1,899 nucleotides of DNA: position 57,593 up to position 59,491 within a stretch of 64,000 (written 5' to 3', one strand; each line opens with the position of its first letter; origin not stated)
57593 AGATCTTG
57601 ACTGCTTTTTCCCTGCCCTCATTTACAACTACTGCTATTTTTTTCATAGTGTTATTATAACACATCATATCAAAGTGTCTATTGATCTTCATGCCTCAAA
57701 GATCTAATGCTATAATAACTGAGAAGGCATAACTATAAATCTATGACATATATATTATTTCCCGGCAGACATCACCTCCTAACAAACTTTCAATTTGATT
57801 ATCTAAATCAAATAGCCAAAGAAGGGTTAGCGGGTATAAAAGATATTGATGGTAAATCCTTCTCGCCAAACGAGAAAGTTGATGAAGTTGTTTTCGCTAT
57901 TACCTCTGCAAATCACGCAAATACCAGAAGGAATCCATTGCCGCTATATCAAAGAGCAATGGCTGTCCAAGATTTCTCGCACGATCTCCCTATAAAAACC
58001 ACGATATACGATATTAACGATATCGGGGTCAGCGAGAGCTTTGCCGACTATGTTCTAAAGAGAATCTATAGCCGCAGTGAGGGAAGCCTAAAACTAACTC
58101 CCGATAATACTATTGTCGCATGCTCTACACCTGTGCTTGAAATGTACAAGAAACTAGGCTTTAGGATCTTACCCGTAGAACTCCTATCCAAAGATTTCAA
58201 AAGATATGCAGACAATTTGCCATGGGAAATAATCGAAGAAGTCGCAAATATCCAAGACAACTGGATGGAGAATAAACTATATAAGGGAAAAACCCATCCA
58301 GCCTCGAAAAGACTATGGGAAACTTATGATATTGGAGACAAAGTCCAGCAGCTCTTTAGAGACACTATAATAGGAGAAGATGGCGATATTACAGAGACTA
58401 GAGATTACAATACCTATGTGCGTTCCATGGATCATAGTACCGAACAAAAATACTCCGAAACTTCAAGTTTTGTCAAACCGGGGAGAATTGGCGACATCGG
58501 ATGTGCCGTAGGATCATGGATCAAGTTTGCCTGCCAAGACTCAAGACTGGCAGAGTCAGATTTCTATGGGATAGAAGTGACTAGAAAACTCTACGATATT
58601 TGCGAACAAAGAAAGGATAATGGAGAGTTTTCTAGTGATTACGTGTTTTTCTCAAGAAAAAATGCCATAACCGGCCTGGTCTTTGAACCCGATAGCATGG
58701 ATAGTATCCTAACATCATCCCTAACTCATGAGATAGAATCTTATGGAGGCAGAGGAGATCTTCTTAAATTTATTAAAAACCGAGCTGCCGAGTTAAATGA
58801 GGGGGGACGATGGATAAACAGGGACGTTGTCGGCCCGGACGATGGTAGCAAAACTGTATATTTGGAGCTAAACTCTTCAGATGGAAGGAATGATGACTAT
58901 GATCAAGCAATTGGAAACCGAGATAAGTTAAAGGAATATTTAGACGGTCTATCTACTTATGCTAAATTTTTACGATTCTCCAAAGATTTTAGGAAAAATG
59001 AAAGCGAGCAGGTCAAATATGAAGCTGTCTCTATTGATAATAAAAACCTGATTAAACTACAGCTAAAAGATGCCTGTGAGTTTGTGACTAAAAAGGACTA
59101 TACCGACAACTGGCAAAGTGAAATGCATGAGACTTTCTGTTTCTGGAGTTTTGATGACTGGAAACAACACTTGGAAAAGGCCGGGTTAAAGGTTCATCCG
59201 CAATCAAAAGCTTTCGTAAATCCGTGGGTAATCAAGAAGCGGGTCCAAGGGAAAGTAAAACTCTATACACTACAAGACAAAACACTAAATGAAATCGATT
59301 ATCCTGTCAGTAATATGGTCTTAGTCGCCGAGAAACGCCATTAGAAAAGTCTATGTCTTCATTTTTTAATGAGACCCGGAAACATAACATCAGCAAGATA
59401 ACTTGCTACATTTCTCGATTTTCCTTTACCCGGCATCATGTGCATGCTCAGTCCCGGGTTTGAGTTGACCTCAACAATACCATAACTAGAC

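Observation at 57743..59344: NMNAT-like nucleotidyltransferase domain fused to a SAM-dependent methyltransferase, divergent from nadK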

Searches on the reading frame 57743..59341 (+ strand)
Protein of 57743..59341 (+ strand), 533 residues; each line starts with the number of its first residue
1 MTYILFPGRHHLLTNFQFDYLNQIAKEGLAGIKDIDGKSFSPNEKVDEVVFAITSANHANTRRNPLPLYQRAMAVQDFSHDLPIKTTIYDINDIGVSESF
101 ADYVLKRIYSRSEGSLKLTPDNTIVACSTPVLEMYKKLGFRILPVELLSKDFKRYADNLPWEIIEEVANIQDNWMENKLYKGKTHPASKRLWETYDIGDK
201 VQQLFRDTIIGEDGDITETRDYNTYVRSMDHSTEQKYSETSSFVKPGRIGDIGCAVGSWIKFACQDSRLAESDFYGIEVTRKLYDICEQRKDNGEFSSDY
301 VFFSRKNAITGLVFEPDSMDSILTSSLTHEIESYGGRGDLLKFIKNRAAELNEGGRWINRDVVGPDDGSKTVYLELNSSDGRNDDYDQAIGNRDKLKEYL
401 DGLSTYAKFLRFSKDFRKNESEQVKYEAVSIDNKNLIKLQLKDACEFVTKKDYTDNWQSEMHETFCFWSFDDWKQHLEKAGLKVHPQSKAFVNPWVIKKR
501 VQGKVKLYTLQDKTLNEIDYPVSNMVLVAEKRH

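Call 3: search_protein_families(library=pfam, proteins=[window:57743-59341:+], max_evalue=0.01)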
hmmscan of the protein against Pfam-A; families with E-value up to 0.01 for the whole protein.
window:57743-59341:+ (533 aa): 1 family
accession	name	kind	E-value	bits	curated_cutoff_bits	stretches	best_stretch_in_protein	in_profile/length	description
PF13489.12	Methyltransf_23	-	0.0023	18.1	27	0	452-485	127-162/164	Methyltransferase domain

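Call 4: search_protein_families(library=ncbifam, proteins=[window:57743-59341:+], max_evalue=0.01)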
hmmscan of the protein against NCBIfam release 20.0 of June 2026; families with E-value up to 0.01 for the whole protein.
window:57743-59341:+ (533 aa): 2 families
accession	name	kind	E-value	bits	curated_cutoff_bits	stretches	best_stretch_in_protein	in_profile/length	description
NF005379.0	PRK06922.1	equivalog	9.3e-07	27.6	602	1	223-368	397-544/677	class I SAM-dependent methyltransferase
NF002243.0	PRK01153.1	subfamily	0.0011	18.6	127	1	44-105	25-89/175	nicotinamide-nucleotide adenylyltransferase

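Call 5: find_homologous_proteins(query=window:57743-59341:+, max_evalue=0.001)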
Query window:57743-59341:+ (533 aa): 1956 proteins with E <= 0.001 among 7152 candidates; the best 120 are listed.
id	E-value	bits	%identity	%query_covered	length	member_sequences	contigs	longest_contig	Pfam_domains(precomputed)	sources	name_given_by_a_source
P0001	0.0e+0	1231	100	100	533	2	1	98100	-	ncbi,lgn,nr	ncbi:MAG: transferase [bacterium]|nr:transferase [bacterium]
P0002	0.0e+0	1036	82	100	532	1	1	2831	-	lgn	-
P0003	0.0e+0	1022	80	100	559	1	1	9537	-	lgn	-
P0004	3.1e-269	912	71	99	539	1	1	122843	-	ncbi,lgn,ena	-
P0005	1.9e-246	837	65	100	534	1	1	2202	-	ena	-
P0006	1.1e-219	748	58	100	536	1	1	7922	-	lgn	-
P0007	1.7e-217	741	58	99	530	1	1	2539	-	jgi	jgi:hypothetical protein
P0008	7.6e-216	736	59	99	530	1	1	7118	-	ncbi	ncbi:MAG: transferase [Bacteroidota bacterium]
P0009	3.9e-215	733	57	99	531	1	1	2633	-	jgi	jgi:hypothetical protein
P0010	1.6e-213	728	58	99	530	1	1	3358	-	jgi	jgi:hypothetical protein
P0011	2.7e-213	727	58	99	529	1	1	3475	PF13489.13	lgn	-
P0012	3.0e-213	727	57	99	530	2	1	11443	-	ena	-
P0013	8.1e-213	726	57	99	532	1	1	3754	-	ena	-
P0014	2.0e-212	724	57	99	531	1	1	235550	-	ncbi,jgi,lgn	jgi:hypothetical protein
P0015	4.8e-212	723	57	99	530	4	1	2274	-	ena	-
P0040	3.2e-207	707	56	99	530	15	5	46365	-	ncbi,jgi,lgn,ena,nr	ncbi:MAG TPA: transferase [Spirochaetota bacterium]|jgi:hypothetical protein|nr:MAG: hypothetical pr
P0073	2.1e-204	698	56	99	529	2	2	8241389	-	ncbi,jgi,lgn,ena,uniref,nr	ncbi:transferase [Chryseolinea soli]|uniref:Transferase n=1 Tax=Chryseolinea soli TaxID=2321403 RepI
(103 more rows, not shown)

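Call 6: search_solved_structures(query=window:57743-59341:+, max_evalue=10, show_alignments=3)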
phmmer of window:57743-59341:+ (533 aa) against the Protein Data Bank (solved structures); distinct sequences matched with E-value up to 10: 2.
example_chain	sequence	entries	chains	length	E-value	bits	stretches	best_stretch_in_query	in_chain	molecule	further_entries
1f9a_A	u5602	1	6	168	1.1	10.8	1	44-104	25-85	HYPOTHETICAL PROTEIN MJ0541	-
7pd7_A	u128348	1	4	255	2.2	9.7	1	218-385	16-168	Methyltransferase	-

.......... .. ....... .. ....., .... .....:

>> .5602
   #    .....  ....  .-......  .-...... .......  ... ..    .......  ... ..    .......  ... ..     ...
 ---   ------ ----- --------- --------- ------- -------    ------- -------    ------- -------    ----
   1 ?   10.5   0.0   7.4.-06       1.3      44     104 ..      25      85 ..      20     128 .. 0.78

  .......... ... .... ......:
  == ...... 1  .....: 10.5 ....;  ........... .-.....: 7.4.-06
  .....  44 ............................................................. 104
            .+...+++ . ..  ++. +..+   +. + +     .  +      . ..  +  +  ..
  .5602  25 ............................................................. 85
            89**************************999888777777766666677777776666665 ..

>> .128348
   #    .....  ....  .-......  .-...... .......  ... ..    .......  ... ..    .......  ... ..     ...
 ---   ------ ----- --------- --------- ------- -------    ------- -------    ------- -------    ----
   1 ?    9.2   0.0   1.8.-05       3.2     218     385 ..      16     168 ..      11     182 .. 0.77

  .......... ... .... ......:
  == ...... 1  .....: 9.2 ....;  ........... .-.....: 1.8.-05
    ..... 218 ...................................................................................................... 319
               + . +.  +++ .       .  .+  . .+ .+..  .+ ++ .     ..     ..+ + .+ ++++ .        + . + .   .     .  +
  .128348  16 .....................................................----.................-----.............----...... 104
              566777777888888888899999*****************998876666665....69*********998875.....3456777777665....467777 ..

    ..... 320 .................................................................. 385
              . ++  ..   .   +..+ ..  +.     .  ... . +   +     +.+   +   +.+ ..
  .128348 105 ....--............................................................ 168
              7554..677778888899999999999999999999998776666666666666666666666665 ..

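Call 12: find_encoding_contigs(protein=P0073, flank=8000, max_places=2)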
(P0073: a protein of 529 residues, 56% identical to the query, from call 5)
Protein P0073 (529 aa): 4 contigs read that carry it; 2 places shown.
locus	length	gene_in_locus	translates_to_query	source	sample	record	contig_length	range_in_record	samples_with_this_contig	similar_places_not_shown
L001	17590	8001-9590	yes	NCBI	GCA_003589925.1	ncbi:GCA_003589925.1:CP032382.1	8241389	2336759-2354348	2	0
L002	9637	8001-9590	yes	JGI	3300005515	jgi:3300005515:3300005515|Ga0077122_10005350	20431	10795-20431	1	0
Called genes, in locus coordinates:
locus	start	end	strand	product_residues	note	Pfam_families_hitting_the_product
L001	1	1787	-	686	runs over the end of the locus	PF00122:E1-E2_ATPase, PF00702:Hydrolase, PF08282:Hydrolase_3 (faint)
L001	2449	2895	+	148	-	PF13671:AAA_33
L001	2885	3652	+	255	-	PF04446:Thg1, PF14413:Thg1C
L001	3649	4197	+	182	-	PF13640:2OG-FeII_Oxy_3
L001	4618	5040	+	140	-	-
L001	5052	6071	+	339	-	PF01145:Band_7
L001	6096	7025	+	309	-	-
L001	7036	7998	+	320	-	PF03747:ADP_ribosyl_GH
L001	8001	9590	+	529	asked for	-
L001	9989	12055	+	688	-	PF01434:Peptidase_M41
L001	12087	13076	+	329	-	-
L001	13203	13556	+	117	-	PF20274:cREC_REC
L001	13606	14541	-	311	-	-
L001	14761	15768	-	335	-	PF25539:Bestrophin_2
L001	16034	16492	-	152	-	PF13924:Lipocalin_5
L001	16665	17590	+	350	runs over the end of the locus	PF03537:Glyco_hydro_114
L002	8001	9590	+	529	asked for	-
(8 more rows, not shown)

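Call 13: find_encoding_contigs(protein=P0040, flank=8000, max_places=3)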
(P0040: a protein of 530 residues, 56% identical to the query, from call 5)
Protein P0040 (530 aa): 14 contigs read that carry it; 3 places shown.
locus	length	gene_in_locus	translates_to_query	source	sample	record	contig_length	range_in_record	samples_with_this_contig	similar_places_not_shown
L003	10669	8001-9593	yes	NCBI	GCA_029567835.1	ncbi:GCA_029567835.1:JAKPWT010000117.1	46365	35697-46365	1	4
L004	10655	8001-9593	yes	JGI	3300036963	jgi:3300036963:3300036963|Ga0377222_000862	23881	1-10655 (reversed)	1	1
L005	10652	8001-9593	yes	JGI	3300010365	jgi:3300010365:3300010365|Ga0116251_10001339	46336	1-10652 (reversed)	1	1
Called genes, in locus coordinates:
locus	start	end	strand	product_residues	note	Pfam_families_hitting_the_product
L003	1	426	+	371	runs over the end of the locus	-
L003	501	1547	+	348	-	-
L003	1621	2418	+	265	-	-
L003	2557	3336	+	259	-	PF16258:DUF4912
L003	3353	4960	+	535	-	PF03065:Glyco_hydro_57, PF09210:BE_C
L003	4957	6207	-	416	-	-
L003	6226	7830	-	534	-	PF00188:CAP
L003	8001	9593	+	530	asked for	-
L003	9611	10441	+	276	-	-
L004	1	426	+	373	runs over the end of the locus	-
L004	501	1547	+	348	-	-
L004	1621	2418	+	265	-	-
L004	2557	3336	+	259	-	PF16258:DUF4912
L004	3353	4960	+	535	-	PF03065:Glyco_hydro_57, PF09210:BE_C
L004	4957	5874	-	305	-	-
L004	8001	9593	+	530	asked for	-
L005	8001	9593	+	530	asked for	-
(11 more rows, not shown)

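Call 14: find_related_loci(query=A1, collection=genome_contigs, flank=10000)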
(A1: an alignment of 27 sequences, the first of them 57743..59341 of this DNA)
Query A1 (533 aa) in genome_contigs; peptide patterns used: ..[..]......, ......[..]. (x = any residue, [..] = any of these).
281 stretches matched a pattern; 231 encode a relative of the query (tblastn E <= 1e-3); the best 80 are kept; 80 distinct loci.
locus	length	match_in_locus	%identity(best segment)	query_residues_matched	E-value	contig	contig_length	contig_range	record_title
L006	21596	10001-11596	70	1-532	0e+0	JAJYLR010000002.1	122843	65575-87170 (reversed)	MAG: bacterium isolate DBS2-1.bin86 NODE_235_length_122843_cov_19.514220, whole genome shotgun sequence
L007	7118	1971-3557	59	3-532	0e+0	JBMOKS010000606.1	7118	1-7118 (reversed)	MAG: Bacteroidota bacterium isolate Betzabe_MAG004 MAG004_606, whole genome shotgun sequence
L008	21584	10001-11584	58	3-531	0e+0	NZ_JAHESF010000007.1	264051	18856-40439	Chryseosolibacter histidini strain PWU4 NODE_7_length_264051_cov_11.348402, whole genome shotgun sequence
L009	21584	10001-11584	57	3-531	0e+0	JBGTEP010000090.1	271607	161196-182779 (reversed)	MAG: Chryseolinea sp. isolate JTS-RE170 k141_2226781, whole genome shotgun sequence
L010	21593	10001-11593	56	3-532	0e+0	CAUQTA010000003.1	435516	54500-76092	MAG TPA_asm: uncultured Sphingobacteriales bacterium isolate ERR9968855_bin.12_MetaWRAP_v1.3_MAG genome assembly, contig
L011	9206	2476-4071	55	2-532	0e+0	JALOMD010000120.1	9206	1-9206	MAG: Cytophagales bacterium isolate Prado042 scaffold_24068, whole genome shotgun sequence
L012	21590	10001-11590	57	3-532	0e+0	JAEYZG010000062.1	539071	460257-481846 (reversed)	MAG: Bacteroidetes bacterium isolate OH_CBlB_80 k127_302336, whole genome shotgun sequence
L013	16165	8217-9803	57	3-531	0e+0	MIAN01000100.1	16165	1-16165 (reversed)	MAG: Spirochaetes bacterium GWB1_27_13 gwb1_scaffold_2505, whole genome shotgun sequence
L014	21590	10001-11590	56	3-532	0e+0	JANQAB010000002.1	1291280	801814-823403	MAG: Sporocytophaga sp. isolate 29_gen_w_cov.4 c338, whole genome shotgun sequence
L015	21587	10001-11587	56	3-532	0e+0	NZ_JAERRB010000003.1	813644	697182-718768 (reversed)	Chryseolinea lacunae strain Jin1 contig3, whole genome shotgun sequence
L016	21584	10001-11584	55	3-531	0e+0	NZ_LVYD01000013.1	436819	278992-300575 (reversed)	Niastella vici strain DJ57 contig11, whole genome shotgun sequence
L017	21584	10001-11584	57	3-532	0e+0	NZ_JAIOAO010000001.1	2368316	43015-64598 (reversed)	Parachryseolinea silvisoli strain QH1ED-6-2 NODE_1_length_2368316_cov_22.401761, whole genome shotgun sequence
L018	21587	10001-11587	55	3-531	0e+0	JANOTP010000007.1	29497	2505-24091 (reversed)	MAG: Cytophagales bacterium isolate VAR_39_metabat_27 VAR_39_k141_4292841, whole genome shotgun sequence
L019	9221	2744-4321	56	3-531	0e+0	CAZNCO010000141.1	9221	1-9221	MAG TPA_asm: uncultured Ohtaekwangia sp. isolate SRP093762_co1_48 genome assembly, contig: NODE_4254_length_9221_cov_6.3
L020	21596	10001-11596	55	3-532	0e+0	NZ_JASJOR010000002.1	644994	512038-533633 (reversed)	Xanthocytophaga flavus strain NT2B1 NODE_2_length_644994_cov_26.844698, whole genome shotgun sequence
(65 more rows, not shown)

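Call 20: predict_structure(alignment_id=A1)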
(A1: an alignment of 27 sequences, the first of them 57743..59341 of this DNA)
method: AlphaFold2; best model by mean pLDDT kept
length: 533 residues; sequences in the alignment: 27
mean_pLDDT: 85.2   pTM: 0.61
mean pLDDT of the five models: 85.2, 84.3, 81.7, 80.0, 76.6
residues with pLDDT >= 90: 267; 70-90: 203; 50-70: 42; < 50: 21
segments of 3 or more residues with pLDDT < 50: 58-63, 207-220
pLDDT, mean of each block of 10 residues (from residue 1): 81 90 90 88 84 64 61 88 91 61 89 90 88 89 88 83 79 88 93 84 53 39 65 86 95 79 93 84 77 87 79 91 88 82 94 96 93 97 92 85 96 89 92 94 94 82 89 96 96 87 95 93 94 78
secondary structure, 60 per line:
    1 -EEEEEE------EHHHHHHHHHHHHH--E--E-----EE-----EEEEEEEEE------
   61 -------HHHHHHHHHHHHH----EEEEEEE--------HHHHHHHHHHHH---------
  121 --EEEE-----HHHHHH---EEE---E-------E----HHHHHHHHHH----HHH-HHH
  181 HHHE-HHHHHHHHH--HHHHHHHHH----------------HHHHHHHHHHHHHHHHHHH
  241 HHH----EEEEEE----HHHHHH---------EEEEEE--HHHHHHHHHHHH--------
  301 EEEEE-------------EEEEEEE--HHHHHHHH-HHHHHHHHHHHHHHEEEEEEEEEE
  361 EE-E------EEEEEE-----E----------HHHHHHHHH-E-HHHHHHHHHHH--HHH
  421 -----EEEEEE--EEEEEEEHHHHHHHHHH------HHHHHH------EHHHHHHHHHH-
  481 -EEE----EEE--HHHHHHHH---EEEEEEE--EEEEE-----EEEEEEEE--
elements in order: E2-7 H15-27 E46-54 H68-80 E85-91 H100-111 E123-126 H132-137 E141-143 H160-169 H178-183 H186-194 H197-205 H222-243 E248-253 H258-263 E273-278 H281-292 E301-305 E319-325 H328-335 H337-350 E351-362 E371-376 H393-401 H405-415 E426-431 E434-440 H441-450 H457-462 H470-479 E482-484 E489-491 H494-501 E505-511 E514-518 E524-531

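Call 21: search_protein_representatives(protein=window:57743-59341:+)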
Query: 533 residues. Proteins with E-value up to 0.001 (for the whole library): 705; up to 1e-10: 417; up to 1e-30: 138. The best 150 are listed.
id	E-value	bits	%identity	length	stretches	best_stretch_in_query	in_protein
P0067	1.6e-205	699.9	56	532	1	3-532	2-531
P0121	3.8e-189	645.9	54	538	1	4-531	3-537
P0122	1.7e-178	610.8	54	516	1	3-531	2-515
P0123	3.0e-160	550.5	47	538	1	1-532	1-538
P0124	2.1e-131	455.3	50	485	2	4-379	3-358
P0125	5.5e-131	454.0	53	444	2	73-377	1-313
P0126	1.4e-127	442.7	56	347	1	99-444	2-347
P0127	1.0e-123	430.0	44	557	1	4-531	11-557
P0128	2.6e-122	425.3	41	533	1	2-531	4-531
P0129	1.1e-115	403.5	39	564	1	2-531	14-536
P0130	1.5e-114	399.8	57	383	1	3-375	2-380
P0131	2.9e-114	398.8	43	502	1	4-531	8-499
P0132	1.7e-111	389.6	40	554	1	2-531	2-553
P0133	3.8e-108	378.6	38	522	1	1-530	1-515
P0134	1.2e-105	370.3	38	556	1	2-531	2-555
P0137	4.7e-98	345.3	37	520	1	2-531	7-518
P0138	1.1e-97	344.0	39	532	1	2-530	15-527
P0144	7.5e-92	324.8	39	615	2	159-530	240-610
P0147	3.5e-89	316.0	36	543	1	1-531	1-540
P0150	4.8e-86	305.7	37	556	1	2-530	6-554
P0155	5.2e-81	289.1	39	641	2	73-531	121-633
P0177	1.4e-59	218.4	32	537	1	3-532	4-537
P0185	2.5e-54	201.0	30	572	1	1-531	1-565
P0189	6.5e-52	193.1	34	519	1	110-485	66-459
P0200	1.7e-46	175.2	35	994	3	187-381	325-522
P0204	3.3e-45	170.9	36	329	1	218-531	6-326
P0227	7.9e-37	143.3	34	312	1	215-531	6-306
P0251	3.1e-32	128.1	36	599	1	218-531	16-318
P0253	6.6e-32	127.0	35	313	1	218-532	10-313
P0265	1.7e-27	112.5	40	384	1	290-475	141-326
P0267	2.9e-27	111.7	31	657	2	404-531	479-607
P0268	3.2e-27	111.6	31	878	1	136-531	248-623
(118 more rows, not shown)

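Call 27: fold_search(model_id=the predicted structure, library=pdb)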
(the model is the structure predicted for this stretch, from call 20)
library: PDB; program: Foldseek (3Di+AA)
matches with E <= 10: 1956; with E <= 0.001: 649
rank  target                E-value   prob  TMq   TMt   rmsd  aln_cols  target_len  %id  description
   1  5wp5_B                1.8e-11  1.00  0.23  0.26  19.9       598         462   11  Arabidopsis thaliana phosphoethanolamine N-methyltransferase 2 (AtPMT2) in complex with SAH (released 2017-11-15)
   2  5wp4                  3.5e-10  1.00  0.25  0.28  19.2       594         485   10  Arabidopsis thaliana phosphoethanolamine N-methyltransferase 1 (AtPMT1, XIOPTL) in complex with SAH and phosphocholine (released 2017-11-15)
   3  6uvq_A                4.6e-10  1.00  0.27  0.54   8.0       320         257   12  Crystal structure of Apo AtmM (released 2020-11-25)
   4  8zc7_A                4.9e-10  1.00  0.30  0.56  10.7       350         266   14  Crystallographic analysis of MitM, which catalyzes the post-mitosane modification in mitomycin biosynthesis (released 2024-11-27)
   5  6uv6_A                5.2e-10  1.00  0.30  0.57   7.0       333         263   12  AtmM with bound rebeccamycin analogue (released 2020-11-25)
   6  5wp5_A                5.5e-10  1.00  0.22  0.25  19.5       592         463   12  Arabidopsis thaliana phosphoethanolamine N-methyltransferase 2 (AtPMT2) in complex with SAH (released 2017-11-15)
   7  3bus_B                5.8e-10  1.00  0.23  0.48  16.4       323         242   15  Crystal Structure of RebM (released 2008-03-25)
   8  3mgg_B                6.1e-10  1.00  0.26  0.50  14.3       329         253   14  Crystal Structure of Methyl Transferase from Methanosarcina mazei (released 2010-04-21)
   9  6uv6_C                6.5e-10  1.00  0.24  0.46  15.0       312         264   12  AtmM with bound rebeccamycin analogue (released 2020-11-25)
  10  5f8c_A                8.6e-10  1.00  0.28  0.41  18.9       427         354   12  Rv2258c-unbound (released 2016-06-29)
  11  3mgg_A                9.7e-10  1.00  0.25  0.49  15.0       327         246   14  Crystal Structure of Methyl Transferase from Methanosarcina mazei (released 2010-04-21)
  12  6d6y                  1.1e-09  1.00  0.26  0.27  19.0       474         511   12  AprA Methyltransferase 2 - GNAT didomain in complex with SAH (released 2018-05-09)
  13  8zc7_B                1.2e-09  1.00  0.30  0.55   5.6       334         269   12  Crystallographic analysis of MitM, which catalyzes the post-mitosane modification in mitomycin biosynthesis (released 2024-11-27)
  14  8zc8_B                1.3e-09  1.00  0.28  0.51  11.1       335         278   12  The structure of MitM and mitomycin A with SAH in mitomycin (released 2024-11-27)
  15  5gm1_C                1.5e-09  1.00  0.24  0.42  21.3       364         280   12  Crystal structure of methyltransferase TleD complexed with SAH (released 2016-09-28)
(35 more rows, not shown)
